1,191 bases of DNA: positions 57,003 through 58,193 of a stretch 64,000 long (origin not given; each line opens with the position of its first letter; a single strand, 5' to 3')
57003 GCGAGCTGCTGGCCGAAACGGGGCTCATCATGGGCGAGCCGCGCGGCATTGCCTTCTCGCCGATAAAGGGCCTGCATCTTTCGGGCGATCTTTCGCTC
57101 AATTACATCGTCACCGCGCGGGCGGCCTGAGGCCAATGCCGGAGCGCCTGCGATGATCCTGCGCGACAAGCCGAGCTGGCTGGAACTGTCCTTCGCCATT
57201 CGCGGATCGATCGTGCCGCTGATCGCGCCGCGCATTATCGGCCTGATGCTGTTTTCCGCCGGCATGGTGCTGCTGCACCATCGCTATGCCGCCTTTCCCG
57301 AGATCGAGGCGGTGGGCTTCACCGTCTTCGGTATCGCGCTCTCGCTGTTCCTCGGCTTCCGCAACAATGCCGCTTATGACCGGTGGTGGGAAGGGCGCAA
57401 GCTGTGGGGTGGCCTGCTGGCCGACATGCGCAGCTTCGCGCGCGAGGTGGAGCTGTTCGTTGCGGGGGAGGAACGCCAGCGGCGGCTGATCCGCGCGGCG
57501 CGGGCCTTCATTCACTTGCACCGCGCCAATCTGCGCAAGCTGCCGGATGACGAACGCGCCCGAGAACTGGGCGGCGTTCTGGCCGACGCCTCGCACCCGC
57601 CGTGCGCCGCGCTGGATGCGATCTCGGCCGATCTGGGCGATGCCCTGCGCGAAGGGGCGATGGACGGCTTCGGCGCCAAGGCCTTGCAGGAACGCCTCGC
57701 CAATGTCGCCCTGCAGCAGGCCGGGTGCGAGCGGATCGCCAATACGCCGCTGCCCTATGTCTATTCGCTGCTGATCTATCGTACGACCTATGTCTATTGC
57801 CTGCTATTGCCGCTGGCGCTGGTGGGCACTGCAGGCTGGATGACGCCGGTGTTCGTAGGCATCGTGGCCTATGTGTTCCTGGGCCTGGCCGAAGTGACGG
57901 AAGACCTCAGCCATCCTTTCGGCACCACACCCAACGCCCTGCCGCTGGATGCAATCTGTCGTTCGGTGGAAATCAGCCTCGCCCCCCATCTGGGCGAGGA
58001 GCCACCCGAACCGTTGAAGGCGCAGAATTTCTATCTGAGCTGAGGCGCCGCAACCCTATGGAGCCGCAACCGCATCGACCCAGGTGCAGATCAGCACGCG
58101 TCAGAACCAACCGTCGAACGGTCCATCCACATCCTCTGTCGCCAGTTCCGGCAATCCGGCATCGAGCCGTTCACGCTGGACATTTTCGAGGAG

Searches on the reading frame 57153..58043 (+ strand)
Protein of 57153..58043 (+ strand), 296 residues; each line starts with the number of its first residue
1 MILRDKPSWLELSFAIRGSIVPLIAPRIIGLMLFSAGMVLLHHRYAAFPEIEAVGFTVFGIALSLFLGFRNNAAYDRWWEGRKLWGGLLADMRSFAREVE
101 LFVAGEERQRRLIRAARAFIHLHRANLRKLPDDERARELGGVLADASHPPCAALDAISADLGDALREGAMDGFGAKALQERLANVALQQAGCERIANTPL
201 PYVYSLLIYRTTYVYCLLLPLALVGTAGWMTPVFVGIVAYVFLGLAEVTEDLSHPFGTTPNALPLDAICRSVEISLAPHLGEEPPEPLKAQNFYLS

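Call 45: search_protein_families(library=pfam, proteins=[window:57153-58043:+], max_evalue=0.00001)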
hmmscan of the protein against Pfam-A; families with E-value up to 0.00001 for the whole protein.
window:57153-58043:+ (296 aa): 1 family
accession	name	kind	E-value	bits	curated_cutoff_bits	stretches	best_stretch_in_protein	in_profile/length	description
PF25539.1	Bestrophin_2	-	1.2e-90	304.3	27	1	1-276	1-286/288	Bacterial/Fungal Bestrophin protein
